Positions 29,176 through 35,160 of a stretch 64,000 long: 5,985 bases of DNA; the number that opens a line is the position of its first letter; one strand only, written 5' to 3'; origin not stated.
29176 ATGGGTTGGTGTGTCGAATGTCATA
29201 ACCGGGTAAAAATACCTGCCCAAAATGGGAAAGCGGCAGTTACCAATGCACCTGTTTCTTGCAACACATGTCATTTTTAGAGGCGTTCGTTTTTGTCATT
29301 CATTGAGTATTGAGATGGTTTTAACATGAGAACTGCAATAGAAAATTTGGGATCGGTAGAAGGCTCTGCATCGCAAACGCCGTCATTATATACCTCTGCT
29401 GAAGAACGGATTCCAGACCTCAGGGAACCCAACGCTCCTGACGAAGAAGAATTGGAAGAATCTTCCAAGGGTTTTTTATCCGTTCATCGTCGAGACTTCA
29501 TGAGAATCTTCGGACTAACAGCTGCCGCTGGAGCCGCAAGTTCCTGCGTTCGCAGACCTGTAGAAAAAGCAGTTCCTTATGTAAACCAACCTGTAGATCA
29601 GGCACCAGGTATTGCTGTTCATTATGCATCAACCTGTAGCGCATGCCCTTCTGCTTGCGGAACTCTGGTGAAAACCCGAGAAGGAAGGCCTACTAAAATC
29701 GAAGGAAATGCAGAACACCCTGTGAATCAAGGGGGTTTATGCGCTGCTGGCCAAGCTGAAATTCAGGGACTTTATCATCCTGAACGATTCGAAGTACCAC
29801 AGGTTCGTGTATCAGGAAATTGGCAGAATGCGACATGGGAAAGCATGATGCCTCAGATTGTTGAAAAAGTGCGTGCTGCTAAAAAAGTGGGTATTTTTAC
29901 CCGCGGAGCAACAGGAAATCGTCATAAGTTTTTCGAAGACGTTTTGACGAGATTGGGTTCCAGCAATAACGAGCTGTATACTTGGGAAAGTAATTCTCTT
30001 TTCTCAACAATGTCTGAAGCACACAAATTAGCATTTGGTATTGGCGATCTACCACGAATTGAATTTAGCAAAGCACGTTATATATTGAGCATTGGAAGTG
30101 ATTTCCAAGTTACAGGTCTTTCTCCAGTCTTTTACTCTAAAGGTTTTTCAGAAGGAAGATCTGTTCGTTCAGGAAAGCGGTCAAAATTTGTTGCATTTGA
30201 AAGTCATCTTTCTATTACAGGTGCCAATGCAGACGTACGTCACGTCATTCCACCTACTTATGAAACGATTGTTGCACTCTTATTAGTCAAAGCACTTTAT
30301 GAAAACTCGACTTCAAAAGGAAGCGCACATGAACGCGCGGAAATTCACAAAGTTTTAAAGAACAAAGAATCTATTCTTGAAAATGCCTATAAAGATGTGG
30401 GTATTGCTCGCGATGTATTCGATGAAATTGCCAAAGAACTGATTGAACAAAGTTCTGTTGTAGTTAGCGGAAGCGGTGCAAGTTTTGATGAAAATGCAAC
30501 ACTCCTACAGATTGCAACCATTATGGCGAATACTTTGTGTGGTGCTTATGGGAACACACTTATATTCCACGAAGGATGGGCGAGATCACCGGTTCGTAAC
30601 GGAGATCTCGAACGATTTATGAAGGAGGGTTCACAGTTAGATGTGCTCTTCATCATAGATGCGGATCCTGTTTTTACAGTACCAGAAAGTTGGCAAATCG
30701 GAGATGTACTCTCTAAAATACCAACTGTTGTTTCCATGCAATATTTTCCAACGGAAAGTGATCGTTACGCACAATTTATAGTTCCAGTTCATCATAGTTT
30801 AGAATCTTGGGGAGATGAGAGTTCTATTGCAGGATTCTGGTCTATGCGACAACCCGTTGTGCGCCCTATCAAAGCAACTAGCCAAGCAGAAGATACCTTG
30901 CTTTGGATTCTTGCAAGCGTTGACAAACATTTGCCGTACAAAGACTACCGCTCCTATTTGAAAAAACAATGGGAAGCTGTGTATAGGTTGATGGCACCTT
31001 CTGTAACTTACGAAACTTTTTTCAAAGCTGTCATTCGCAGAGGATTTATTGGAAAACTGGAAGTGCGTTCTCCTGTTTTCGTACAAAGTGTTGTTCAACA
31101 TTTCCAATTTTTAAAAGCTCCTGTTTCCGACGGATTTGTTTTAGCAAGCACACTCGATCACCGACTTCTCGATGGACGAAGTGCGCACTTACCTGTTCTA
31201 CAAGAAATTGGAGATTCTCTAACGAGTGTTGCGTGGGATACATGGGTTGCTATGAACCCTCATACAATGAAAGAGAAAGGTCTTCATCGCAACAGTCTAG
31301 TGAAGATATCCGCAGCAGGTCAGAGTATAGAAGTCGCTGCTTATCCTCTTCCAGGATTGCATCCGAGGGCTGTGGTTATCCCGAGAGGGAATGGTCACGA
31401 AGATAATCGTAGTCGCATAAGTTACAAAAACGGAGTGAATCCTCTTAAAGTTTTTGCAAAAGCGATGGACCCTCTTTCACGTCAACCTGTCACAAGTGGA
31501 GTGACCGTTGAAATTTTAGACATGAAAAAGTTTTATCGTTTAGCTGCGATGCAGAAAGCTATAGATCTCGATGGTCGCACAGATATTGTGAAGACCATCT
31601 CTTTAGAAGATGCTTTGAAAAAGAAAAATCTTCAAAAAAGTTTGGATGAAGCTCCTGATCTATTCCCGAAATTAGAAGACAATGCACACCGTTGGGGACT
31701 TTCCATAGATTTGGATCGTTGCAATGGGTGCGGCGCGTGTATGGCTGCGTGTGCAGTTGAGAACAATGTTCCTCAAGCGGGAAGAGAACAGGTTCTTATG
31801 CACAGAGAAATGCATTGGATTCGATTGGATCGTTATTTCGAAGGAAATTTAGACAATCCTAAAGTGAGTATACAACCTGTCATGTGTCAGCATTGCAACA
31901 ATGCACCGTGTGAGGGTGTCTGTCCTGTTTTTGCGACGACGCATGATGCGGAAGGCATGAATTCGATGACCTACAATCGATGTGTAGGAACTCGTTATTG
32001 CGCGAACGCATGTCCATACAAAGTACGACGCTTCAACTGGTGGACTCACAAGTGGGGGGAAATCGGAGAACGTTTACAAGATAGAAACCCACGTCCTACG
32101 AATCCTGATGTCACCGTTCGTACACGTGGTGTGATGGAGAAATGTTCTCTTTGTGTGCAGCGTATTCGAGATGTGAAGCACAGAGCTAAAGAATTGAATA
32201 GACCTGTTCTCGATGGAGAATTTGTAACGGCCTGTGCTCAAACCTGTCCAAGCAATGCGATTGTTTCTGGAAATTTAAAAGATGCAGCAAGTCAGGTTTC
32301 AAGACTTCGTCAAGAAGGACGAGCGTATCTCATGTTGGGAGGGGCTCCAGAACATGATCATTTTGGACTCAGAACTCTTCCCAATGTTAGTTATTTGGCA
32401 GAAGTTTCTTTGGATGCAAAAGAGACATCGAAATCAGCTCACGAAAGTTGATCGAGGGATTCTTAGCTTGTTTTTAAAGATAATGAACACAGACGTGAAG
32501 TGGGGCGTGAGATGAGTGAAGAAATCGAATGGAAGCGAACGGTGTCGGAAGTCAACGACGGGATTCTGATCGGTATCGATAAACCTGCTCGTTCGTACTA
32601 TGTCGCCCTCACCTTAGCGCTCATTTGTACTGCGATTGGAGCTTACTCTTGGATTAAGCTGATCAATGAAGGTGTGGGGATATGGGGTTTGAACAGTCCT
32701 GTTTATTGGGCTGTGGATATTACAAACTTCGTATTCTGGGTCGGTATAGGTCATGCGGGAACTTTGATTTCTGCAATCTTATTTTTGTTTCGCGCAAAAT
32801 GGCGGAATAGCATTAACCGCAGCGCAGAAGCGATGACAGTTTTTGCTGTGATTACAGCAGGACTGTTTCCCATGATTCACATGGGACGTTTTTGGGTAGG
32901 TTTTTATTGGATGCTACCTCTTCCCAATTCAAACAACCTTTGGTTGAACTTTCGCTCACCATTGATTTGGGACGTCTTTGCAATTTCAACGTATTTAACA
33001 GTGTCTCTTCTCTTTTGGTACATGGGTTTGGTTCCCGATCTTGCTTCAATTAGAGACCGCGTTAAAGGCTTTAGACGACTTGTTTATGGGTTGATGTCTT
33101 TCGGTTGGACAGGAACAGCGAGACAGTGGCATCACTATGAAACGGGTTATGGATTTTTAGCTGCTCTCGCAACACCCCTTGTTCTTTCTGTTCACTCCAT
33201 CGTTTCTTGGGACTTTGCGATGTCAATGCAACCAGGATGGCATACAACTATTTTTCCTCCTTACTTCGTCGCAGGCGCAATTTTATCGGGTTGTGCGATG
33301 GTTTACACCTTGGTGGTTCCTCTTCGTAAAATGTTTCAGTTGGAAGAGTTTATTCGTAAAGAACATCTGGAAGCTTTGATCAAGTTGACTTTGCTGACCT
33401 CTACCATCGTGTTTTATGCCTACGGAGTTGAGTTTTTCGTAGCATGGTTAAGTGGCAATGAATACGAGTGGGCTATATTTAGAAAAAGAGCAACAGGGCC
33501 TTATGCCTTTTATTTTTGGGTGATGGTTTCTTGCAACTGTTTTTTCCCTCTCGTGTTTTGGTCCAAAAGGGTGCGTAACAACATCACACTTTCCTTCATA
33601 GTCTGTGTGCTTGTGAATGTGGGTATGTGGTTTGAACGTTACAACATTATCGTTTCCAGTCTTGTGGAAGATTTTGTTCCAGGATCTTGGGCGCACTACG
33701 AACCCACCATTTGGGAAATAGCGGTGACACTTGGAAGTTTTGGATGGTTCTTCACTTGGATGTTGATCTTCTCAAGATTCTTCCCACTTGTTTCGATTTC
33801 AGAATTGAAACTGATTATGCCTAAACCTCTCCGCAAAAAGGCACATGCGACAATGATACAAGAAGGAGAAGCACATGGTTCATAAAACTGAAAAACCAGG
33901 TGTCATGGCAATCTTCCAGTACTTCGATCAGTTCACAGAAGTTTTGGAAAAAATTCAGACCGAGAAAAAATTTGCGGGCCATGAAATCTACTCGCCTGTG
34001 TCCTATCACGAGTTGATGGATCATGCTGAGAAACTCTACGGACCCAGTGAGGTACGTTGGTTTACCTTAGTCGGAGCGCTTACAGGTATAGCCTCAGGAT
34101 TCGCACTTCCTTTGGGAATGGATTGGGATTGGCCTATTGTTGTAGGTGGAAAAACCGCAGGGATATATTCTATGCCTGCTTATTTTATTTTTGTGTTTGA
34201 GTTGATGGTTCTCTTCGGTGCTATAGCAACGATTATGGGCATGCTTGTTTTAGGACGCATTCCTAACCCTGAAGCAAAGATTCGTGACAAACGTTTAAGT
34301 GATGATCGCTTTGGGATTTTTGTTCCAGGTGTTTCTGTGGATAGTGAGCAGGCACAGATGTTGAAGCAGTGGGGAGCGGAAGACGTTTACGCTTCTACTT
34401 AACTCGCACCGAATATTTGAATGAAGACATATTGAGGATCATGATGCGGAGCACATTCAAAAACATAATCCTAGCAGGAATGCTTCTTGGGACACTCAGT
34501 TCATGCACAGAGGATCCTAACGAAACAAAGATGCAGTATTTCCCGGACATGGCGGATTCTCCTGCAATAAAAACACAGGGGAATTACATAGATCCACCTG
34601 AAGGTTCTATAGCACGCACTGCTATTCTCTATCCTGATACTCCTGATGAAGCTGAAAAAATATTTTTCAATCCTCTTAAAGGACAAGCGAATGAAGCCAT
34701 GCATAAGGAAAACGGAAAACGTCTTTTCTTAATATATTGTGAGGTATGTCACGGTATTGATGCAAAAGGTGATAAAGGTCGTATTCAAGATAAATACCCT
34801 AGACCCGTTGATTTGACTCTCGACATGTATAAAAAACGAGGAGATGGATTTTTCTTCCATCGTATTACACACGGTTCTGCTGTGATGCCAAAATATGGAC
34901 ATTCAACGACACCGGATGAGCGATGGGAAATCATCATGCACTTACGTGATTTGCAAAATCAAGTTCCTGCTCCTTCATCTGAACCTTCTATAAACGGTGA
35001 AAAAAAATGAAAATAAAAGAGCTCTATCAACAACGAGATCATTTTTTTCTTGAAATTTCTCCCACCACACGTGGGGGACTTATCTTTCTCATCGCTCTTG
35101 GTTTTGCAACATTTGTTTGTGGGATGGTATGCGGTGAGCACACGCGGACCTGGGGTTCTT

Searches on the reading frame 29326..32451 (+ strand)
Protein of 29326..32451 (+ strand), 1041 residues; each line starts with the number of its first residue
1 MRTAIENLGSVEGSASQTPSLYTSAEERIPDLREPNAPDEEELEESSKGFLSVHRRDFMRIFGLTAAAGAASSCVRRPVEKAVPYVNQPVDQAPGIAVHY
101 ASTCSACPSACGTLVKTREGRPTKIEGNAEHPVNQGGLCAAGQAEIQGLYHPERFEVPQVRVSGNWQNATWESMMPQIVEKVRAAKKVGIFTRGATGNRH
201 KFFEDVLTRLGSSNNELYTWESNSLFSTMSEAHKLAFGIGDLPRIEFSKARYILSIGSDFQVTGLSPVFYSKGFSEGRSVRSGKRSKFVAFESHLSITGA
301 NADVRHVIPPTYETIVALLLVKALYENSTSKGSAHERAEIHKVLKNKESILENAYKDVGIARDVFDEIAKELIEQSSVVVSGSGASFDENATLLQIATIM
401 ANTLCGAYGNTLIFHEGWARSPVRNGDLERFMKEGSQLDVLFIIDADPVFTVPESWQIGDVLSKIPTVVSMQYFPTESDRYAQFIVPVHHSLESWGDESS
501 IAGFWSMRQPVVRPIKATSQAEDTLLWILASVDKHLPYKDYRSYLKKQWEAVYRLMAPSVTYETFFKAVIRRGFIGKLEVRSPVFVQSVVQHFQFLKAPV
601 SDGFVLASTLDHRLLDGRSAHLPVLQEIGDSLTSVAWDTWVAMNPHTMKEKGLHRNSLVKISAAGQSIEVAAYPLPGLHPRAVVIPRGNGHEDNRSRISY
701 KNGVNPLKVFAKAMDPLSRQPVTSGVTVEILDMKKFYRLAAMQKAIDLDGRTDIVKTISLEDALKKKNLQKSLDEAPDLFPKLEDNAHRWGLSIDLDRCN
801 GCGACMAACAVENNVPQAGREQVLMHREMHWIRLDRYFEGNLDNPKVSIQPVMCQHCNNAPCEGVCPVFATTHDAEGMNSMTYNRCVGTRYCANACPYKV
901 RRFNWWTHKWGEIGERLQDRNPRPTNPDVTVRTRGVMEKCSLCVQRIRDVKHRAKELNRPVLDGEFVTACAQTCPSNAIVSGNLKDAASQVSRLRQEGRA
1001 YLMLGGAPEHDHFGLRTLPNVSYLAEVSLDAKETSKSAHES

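Call 94: search_protein_families(library=pfam, proteins=[window:29326-32451:+], max_evalue=0.0001)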
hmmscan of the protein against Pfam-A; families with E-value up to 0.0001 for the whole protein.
window:29326-32451:+ (1041 aa): 9 families
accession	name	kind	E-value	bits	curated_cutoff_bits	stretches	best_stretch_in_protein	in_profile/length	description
PF12838.12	Fer4_7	-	5.9e-15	55.9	27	2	798-868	1-50/52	4Fe-4S dicluster domain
PF04879.21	Molybdop_Fe4S4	-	3.6e-11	43.3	22.7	1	100-149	4-53/55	Molybdopterin oxidoreductase Fe4S4 domain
PF13247.11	Fer4_11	-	8.1e-10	39.2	26.2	1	847-910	3-68/100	4Fe-4S dicluster domain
PF00384.28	Molybdopterin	-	1.2e-08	34.9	24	1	154-514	1-336/353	Molybdopterin oxidoreductase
PF13237.11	Fer4_10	-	1.7e-07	31.5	25.5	0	793-821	3-33/53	4Fe-4S dicluster domain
PF12837.12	Fer4_6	-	4.3e-07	30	25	0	794-811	4-21/24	4Fe-4S binding domain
PF01568.27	Molydop_binding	-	4.9e-06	27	26.8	1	639-721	30-104/110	Molydopterin dinucleotide binding domain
PF13183.11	Fer4_8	-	5e-06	27.4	27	0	796-868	2-66/68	4Fe-4S dicluster domain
PF12797.12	Fer4_2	-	3.8e-05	23.8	24.5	1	790-810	1-21/22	4Fe-4S binding domain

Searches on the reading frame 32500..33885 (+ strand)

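Call 94: search_protein_families(library=pfam, proteins=[window:32500-33885:+], max_evalue=0.0001)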
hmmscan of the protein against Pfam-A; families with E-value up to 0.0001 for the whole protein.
window:32500-33885:+ (461 aa): 1 family
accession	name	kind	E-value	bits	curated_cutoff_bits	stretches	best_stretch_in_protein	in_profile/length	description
PF03916.19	NrfD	-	2.2e-22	80.5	25.8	1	65-388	6-309/313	Polysulphide reductase, NrfD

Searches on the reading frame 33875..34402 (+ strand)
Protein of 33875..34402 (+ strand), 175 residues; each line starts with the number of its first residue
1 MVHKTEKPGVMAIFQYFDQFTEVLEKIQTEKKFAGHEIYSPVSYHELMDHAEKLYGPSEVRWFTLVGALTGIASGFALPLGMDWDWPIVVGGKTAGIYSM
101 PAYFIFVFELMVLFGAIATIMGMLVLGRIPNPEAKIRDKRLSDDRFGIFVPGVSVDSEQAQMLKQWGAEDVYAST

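Call 94: search_protein_families(library=pfam, proteins=[window:33875-34402:+], max_evalue=0.0001)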
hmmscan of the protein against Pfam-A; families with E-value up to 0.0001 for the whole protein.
window:33875-34402:+ (175 aa): 1 family
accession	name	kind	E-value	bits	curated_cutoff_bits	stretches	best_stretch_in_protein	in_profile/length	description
PF11821.13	ActD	-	5e-31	108.1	25.7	1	9-171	2-168/170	Alternative complex III, ActD subunit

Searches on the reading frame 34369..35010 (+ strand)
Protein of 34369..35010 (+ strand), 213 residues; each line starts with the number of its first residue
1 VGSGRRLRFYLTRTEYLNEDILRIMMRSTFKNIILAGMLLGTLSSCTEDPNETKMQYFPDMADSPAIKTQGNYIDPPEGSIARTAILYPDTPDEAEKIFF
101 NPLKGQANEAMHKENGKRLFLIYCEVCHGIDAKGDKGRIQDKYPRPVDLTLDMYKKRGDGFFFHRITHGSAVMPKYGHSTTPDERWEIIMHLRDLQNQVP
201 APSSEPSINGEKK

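Call 94: search_protein_families(library=pfam, proteins=[window:34369-35010:+], max_evalue=0.0001)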
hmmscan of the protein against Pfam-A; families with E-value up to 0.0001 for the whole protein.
window:34369-35010:+ (213 aa): 1 family
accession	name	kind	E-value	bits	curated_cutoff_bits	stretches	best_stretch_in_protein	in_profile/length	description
PF13442.11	Cytochrome_CBB3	-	1.2e-07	32.3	27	1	114-191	4-67/68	Cytochrome C oxidase, cbb3-type, subunit III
